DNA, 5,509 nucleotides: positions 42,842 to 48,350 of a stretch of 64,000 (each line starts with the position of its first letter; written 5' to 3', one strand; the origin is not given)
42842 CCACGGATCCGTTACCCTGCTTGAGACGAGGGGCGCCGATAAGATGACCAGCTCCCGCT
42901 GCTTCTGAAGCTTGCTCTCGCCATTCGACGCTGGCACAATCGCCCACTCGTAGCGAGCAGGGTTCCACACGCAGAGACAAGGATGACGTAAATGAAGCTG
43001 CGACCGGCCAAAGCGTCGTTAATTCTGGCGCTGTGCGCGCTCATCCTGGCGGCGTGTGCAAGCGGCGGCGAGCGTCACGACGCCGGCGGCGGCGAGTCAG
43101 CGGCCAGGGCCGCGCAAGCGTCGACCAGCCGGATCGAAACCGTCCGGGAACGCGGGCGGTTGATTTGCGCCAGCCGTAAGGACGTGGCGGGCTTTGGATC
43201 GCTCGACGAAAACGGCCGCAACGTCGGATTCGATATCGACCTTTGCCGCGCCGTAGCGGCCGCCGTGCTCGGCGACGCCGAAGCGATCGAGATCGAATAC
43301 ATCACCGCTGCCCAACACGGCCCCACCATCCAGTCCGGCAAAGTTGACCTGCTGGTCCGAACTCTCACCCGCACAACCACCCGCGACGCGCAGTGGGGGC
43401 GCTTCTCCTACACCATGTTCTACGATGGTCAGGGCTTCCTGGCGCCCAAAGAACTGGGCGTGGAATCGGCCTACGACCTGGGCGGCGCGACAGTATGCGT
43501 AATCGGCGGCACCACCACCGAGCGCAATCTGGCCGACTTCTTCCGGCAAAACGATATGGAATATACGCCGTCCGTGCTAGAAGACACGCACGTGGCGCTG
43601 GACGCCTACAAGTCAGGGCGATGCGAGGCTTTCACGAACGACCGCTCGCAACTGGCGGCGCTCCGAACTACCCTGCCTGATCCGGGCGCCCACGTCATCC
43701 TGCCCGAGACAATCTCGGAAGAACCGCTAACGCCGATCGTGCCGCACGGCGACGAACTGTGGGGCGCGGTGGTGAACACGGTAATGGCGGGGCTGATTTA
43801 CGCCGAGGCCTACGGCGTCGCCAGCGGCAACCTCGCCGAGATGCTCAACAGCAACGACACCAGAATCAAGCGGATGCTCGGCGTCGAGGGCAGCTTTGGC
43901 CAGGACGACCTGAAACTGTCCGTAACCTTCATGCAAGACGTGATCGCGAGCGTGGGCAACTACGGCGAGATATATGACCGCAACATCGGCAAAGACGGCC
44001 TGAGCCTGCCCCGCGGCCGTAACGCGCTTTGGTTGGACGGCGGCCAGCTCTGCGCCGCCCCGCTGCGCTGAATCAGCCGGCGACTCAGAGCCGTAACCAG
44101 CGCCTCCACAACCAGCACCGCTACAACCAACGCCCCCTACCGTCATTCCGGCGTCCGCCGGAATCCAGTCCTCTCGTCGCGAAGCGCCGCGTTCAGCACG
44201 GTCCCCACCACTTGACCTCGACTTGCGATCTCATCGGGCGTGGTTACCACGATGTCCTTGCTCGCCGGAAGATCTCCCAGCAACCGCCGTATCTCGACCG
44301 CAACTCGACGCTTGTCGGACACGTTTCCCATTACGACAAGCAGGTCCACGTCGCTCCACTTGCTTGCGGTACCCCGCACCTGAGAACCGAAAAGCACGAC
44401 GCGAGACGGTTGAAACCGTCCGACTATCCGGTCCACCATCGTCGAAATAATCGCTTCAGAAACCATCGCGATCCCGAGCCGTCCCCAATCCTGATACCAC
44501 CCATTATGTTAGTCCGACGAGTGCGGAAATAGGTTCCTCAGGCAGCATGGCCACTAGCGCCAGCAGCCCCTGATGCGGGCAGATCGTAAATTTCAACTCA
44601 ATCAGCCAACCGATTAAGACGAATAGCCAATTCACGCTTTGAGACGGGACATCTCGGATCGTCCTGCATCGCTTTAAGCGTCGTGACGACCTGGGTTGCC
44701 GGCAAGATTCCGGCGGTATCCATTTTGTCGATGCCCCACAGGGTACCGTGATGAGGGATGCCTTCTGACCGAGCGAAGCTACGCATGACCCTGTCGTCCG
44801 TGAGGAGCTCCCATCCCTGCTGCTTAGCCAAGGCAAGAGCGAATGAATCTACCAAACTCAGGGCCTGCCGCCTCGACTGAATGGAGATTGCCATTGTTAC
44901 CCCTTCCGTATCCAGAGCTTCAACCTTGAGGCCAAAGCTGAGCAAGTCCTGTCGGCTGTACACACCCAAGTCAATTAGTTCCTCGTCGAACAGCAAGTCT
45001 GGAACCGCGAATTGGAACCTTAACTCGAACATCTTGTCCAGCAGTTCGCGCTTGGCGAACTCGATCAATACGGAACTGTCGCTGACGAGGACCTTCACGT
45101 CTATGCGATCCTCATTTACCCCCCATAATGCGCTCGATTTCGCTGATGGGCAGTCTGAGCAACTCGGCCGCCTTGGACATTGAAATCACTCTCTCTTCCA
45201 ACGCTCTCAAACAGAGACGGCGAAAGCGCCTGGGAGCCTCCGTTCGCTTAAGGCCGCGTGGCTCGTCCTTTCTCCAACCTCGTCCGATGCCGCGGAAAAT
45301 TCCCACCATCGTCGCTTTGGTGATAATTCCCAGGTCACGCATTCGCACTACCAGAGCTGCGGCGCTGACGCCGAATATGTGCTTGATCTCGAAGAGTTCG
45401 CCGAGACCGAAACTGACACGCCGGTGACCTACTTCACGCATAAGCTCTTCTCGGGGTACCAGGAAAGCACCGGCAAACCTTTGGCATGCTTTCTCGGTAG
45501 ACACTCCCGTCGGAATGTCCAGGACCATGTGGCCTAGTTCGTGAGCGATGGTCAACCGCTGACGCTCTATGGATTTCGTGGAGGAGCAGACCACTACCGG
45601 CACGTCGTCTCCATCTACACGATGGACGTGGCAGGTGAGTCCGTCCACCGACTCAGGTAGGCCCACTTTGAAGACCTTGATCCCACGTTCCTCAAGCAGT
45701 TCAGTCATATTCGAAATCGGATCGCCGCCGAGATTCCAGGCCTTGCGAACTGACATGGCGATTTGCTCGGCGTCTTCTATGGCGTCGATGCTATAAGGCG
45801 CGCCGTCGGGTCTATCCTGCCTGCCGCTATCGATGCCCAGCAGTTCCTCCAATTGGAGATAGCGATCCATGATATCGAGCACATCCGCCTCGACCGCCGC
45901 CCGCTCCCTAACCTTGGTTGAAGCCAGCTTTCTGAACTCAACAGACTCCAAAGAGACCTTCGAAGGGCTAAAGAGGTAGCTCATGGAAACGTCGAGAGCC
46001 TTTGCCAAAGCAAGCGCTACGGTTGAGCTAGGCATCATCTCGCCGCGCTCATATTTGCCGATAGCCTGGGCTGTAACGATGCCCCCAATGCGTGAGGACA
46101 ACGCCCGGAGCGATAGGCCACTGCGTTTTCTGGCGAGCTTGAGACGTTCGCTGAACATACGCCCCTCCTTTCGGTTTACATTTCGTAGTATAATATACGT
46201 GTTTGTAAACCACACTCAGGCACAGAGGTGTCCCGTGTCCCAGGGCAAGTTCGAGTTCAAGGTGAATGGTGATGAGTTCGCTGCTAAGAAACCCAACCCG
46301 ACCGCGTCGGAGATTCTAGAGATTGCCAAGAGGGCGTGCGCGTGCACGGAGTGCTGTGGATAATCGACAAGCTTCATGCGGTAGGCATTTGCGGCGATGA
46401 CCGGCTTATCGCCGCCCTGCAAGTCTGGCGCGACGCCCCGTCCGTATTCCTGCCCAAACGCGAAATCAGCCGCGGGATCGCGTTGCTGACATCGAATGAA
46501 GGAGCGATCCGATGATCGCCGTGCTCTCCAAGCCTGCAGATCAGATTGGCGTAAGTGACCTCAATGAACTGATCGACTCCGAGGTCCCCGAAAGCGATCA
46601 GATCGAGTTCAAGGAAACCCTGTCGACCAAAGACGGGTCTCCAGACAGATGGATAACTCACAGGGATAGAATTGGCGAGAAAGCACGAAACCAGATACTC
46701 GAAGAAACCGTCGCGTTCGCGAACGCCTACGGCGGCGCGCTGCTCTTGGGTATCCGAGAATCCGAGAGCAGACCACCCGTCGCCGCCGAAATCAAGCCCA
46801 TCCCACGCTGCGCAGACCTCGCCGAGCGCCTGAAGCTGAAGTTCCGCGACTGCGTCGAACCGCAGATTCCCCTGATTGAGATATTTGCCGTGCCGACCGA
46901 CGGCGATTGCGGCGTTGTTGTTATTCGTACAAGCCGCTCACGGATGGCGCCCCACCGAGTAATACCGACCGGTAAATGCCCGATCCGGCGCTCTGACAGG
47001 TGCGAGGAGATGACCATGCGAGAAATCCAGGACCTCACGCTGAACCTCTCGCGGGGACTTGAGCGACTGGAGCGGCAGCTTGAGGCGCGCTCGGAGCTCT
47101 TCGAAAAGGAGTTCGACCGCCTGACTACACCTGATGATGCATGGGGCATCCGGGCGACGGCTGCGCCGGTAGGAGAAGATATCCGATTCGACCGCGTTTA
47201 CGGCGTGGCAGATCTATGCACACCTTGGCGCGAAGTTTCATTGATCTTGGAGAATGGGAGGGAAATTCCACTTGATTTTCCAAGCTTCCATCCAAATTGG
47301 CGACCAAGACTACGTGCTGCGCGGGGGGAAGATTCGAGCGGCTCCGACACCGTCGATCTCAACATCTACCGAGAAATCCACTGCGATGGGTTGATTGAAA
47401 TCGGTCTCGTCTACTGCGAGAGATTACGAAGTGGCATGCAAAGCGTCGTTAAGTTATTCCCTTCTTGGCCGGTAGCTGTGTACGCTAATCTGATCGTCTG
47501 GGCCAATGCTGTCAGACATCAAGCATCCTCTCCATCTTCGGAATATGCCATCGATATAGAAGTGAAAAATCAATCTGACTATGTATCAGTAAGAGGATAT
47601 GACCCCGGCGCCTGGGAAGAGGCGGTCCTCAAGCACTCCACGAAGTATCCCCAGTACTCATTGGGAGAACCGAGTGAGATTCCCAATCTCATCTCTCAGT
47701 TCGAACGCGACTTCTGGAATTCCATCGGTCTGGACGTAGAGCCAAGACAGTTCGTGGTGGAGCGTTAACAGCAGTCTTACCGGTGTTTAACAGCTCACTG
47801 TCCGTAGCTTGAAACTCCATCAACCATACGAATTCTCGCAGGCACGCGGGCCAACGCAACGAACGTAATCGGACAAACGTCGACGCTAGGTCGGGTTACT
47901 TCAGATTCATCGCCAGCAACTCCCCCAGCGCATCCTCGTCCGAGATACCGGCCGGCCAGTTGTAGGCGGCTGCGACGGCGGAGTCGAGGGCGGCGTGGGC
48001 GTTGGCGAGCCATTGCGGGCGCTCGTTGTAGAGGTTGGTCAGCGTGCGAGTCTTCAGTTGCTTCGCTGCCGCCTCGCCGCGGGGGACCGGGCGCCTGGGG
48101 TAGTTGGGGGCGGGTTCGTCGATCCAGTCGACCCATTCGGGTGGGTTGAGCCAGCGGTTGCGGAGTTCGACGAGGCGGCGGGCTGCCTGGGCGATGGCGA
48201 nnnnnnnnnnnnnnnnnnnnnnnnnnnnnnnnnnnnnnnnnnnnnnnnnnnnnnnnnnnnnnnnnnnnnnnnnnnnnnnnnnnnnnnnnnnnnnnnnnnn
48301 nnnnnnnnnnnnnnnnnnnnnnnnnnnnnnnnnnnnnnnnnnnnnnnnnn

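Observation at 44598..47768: Fused XRE-M78 (CapH/CapP-like) regulator plus PIN, divergent from a small ORF coupled to an AlbA_2 protein: candidate undescribed defence module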

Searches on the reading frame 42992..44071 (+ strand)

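Call 3: search_protein_families(library=pfam, proteins=[window:42992-44071:+], max_evalue=0.01)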
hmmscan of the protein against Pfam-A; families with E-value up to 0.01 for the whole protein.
window:42992-44071:+ (359 aa): 1 family
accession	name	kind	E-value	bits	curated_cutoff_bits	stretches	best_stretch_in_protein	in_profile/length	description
PF00497.25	SBP_bac_3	-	8.8e-13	48.6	26.4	1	57-265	1-113/132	Bacterial extracellular solute-binding proteins, family 3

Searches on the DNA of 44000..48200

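Call 72: search_rna_families(source=window, start=44000, end=48200, threshold=evalue, max_evalue=1)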
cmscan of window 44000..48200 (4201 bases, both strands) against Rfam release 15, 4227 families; matches with E-value up to 1: 0.
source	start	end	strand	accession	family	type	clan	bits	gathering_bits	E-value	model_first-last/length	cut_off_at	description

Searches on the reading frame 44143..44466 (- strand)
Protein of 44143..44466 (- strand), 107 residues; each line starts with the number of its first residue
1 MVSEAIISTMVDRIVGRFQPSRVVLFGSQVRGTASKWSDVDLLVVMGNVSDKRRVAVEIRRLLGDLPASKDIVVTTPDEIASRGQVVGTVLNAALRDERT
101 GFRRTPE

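Call 3: search_protein_families(library=pfam, proteins=[window:44143-44466:-], max_evalue=0.01)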
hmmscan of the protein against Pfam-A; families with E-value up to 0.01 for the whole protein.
window:44143-44466:- (107 aa): 3 families
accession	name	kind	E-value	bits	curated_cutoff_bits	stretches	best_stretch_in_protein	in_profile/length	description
PF01909.29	NTP_transf_2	-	2.4e-10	41.1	21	1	15-76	9-73/93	Nucleotidyltransferase domain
PF18765.7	Polbeta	-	8e-07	29.6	26.9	1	19-73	12-67/93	Polymerase beta, Nucleotidyltransferase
PF22600.2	MTPAP-like_central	-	0.00023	21.7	27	1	13-53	32-73/139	Poly(A) RNA polymerase, mitochondrial-like, central palm domain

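Call 4: search_protein_families(library=padloc, proteins=[window:44143-44466:-], max_evalue=0.01)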
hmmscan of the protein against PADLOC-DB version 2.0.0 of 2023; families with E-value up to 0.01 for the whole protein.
window:44143-44466:- (107 aa): 10 families
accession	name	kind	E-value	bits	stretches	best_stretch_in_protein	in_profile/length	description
PDLC04903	PDC-S09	-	1.5e-09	36.1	1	21-75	27-81/108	-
PDLC04902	PDC-S09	-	1.7e-08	32.7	1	11-65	12-63/97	-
PDLC04907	PDC-S09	-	1.7e-08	32.5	1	4-52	11-59/114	-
PDLC04906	PDC-S09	-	5.5e-08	31.1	1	8-69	12-73/98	-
PDLC04904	PDC-S09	-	2.4e-07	28.9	1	11-50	16-55/104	-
PDLC04905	PDC-S09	-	4.1e-05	21.8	1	10-51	11-53/101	-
PDLC04368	PDC-M05A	-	0.00034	18.5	1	24-80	111-166/201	-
PDLC00823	Cyclase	-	0.0007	17.3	1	10-54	33-78/285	oligonucleotide-cyclase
PDLC04369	PDC-M05A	-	0.0012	16.6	1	23-53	106-136/201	-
PDLC00776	Cyclase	-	0.0038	14.6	1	17-77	40-103/287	oligonucleotide-cyclase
